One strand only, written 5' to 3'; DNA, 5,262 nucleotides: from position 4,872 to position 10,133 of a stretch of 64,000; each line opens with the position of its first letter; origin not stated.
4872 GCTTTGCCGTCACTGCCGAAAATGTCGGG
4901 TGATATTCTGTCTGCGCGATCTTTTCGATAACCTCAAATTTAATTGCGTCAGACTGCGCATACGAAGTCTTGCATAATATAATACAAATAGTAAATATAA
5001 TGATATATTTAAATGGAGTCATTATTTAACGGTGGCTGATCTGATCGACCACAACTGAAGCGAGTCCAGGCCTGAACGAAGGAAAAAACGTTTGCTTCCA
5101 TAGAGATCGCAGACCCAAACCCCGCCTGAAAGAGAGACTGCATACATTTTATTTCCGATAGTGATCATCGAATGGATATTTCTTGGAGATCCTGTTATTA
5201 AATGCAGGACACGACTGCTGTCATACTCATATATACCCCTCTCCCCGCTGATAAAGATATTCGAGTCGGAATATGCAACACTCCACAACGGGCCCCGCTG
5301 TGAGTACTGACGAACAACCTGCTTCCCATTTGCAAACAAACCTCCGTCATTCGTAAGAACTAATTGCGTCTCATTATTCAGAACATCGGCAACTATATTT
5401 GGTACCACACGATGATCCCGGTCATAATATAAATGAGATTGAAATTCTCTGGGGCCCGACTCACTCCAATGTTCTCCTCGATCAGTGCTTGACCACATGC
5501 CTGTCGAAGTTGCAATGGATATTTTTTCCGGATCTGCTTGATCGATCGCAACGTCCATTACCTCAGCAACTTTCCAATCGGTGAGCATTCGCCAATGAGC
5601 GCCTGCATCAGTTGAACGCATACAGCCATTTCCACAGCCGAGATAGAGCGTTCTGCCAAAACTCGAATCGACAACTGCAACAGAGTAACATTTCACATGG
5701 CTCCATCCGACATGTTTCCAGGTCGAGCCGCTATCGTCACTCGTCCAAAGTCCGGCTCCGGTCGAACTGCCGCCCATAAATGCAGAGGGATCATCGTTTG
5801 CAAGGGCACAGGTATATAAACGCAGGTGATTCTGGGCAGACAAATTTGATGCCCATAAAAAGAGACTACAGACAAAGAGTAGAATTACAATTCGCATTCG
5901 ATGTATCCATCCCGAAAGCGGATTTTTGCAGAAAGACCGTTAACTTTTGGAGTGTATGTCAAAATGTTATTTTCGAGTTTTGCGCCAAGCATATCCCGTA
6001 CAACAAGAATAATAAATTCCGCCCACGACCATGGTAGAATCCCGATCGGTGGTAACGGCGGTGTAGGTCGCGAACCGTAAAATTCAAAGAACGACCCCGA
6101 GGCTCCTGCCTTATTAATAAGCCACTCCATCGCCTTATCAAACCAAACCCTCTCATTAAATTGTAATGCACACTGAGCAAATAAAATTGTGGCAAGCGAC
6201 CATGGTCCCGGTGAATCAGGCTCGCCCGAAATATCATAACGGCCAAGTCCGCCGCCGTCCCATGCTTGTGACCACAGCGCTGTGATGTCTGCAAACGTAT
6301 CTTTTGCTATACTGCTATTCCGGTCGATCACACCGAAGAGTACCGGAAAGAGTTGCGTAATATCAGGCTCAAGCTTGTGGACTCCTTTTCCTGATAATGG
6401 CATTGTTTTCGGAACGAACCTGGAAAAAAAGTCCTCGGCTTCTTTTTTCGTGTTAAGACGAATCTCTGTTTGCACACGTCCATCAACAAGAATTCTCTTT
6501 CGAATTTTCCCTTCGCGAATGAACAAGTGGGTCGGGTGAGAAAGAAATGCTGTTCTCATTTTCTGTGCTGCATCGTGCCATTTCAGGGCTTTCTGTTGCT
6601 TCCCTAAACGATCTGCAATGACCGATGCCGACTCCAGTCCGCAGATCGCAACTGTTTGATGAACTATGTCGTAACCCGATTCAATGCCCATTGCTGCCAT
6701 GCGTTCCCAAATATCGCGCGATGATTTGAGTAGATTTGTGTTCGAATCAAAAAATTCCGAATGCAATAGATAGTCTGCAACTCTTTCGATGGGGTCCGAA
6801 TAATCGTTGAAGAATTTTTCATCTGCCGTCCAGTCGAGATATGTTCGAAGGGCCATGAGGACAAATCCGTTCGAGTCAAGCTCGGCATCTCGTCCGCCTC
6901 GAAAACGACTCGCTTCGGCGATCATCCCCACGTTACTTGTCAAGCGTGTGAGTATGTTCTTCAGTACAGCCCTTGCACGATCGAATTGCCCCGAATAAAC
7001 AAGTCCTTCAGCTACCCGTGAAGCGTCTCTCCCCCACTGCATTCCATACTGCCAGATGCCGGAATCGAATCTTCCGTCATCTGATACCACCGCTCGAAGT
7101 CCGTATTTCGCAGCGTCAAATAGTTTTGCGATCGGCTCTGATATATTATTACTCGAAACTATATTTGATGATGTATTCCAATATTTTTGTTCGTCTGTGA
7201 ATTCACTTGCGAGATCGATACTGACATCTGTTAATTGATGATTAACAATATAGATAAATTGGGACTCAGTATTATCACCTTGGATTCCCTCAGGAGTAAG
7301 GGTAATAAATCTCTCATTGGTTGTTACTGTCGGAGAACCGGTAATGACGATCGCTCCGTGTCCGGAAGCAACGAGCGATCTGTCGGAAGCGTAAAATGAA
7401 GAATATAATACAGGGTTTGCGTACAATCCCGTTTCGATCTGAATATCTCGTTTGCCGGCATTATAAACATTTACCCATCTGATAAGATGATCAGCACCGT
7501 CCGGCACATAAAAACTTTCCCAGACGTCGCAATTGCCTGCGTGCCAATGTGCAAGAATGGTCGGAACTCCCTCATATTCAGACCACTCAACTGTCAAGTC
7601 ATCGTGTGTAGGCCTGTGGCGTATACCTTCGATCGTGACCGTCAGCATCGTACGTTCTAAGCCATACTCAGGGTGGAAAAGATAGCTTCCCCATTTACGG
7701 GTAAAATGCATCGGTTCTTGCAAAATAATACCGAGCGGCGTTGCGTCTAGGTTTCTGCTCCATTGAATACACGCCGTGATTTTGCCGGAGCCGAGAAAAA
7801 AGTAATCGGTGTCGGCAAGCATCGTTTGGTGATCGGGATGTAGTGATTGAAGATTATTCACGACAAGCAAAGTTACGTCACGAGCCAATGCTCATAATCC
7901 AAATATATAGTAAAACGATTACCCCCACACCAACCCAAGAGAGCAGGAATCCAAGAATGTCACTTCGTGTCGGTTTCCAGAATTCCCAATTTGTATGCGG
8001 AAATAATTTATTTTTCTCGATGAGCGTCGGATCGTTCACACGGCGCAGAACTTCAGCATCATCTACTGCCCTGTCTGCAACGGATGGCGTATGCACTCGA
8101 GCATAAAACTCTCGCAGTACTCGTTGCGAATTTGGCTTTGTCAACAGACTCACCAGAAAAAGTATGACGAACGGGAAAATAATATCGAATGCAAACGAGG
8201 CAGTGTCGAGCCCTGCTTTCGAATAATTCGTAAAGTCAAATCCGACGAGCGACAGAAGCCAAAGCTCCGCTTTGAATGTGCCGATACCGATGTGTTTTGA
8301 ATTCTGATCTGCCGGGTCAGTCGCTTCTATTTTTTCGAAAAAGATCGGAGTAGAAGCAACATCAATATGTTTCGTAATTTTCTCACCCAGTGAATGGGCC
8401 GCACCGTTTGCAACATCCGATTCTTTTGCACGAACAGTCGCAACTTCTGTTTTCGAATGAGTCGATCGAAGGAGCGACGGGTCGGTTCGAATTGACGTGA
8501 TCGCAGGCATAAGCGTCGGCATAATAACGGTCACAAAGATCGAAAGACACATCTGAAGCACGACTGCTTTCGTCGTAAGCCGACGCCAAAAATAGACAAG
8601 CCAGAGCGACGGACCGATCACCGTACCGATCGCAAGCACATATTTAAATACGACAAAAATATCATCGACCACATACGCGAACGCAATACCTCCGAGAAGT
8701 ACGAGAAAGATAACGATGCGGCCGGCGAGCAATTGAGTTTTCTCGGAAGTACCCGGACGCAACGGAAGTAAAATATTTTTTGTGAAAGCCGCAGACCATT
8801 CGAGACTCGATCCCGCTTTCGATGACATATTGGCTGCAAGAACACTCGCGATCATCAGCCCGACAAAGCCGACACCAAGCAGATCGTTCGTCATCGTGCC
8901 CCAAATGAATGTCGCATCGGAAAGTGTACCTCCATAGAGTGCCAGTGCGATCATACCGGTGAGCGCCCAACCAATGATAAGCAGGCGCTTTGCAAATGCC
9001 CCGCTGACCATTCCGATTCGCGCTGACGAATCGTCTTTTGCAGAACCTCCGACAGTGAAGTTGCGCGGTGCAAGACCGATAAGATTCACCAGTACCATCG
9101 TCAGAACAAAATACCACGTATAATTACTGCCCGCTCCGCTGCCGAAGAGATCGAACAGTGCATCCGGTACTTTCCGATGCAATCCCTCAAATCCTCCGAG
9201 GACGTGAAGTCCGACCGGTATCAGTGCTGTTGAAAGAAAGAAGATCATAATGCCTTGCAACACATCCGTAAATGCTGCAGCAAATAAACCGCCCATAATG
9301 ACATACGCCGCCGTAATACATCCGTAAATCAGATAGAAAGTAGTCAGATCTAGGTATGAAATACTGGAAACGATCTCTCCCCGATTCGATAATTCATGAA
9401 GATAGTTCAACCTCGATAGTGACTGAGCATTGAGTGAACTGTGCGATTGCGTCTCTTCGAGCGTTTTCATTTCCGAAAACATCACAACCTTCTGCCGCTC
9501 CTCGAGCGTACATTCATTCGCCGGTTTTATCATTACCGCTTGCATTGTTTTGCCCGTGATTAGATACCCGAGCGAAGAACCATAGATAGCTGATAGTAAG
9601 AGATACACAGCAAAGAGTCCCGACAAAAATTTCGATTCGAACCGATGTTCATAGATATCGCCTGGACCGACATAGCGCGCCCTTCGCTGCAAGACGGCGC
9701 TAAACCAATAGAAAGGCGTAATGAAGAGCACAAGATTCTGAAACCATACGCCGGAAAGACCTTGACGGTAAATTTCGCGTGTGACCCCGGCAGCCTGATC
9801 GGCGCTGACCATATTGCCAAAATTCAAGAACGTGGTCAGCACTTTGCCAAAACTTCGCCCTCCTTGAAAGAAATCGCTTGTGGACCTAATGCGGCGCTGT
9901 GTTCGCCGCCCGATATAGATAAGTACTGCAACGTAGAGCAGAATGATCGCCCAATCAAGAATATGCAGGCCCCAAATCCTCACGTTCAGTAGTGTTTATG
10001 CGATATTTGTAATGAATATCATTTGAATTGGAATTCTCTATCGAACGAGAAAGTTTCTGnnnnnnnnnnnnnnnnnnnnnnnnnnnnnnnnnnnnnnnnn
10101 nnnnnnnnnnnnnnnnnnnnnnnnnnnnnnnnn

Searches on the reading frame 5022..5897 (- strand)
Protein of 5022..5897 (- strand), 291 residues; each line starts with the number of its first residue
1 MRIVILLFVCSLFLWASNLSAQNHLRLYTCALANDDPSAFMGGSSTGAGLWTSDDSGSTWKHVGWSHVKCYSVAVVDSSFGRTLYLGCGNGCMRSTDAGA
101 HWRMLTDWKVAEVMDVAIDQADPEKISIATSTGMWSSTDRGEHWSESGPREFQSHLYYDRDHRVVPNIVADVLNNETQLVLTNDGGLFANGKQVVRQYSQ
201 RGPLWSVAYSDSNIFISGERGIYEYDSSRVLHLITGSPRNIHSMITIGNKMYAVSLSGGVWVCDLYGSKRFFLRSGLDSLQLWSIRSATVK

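Call 63: search_protein_families(library=pfam, proteins=[window:5022-5897:-], max_evalue=0.001)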
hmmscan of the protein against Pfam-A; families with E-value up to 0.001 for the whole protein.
window:5022-5897:- (291 aa): 1 family
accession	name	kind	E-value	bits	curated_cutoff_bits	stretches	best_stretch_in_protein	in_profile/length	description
PF15902.12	Sortilin-Vps10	-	9.6e-05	21.8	33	1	93-146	4-59/446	Sortilin, neurotensin receptor 3,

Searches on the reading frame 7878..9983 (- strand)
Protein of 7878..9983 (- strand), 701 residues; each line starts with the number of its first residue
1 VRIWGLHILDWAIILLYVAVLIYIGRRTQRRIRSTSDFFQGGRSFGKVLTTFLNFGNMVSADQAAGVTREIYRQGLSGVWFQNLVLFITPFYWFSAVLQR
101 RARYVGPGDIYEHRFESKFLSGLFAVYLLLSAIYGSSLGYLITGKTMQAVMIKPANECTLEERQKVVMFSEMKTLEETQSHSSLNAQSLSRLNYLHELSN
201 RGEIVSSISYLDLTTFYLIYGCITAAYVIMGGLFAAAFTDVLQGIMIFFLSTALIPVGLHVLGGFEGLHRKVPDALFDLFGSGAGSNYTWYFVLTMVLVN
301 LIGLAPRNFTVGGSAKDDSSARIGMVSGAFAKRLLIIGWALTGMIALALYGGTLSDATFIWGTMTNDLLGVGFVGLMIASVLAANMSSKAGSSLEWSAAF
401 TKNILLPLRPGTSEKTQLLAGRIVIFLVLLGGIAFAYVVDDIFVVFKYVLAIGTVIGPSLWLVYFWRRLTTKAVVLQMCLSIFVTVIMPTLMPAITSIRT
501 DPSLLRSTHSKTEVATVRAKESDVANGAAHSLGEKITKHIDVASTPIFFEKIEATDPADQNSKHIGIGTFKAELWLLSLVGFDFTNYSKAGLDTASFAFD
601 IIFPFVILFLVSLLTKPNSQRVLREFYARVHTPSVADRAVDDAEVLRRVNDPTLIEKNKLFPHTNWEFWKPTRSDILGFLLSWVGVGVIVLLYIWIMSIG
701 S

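Call 3: search_protein_families(library=pfam, proteins=[window:7878-9983:-], max_evalue=0.1)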
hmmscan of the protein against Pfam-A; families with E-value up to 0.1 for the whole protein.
window:7878-9983:- (701 aa): 1 family
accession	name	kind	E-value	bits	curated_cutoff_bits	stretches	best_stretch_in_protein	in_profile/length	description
PF00474.23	SSF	-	1.2e-17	64.3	22.8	2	210-472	117-397/406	Sodium:solute symporter family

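Call 4: search_protein_families(library=ncbifam, proteins=[window:7878-9983:-], max_evalue=0.1)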
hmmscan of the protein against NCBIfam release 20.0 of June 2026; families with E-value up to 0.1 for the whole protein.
window:7878-9983:- (701 aa): 7 families
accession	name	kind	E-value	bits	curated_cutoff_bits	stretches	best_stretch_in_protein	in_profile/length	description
TIGR00813.1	sss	superfamily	5.1e-27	95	184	2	204-478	110-408/411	sodium/solute symporter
TIGR02121.1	Na_Pro_sym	equivalog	5.6e-12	45.1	515.5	2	203-488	146-437/488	sodium/proline symporter PutP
NF007790.0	PRK10484.1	equivalog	1.2e-11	44.2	401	1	213-487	163-450/527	solute:sodium symporter family transporter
TIGR02119.1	panF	equivalog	1.1e-10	41.2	328.05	2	205-498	149-447/471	sodium/pantothenate symporter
NF009135.0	PRK12488.1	subfamily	1.4e-05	23.9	850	1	12-91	36-115/549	cation/acetate symporter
NF058657.1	MncbAcdTpMctC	equivalog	0.0009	17.8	670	1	8-81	6-79/527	monocarboxylic acid transporter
NF006903.2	PRK09395.1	subfamily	0.0024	16.3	750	1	13-94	40-121/552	cation/acetate symporter ActP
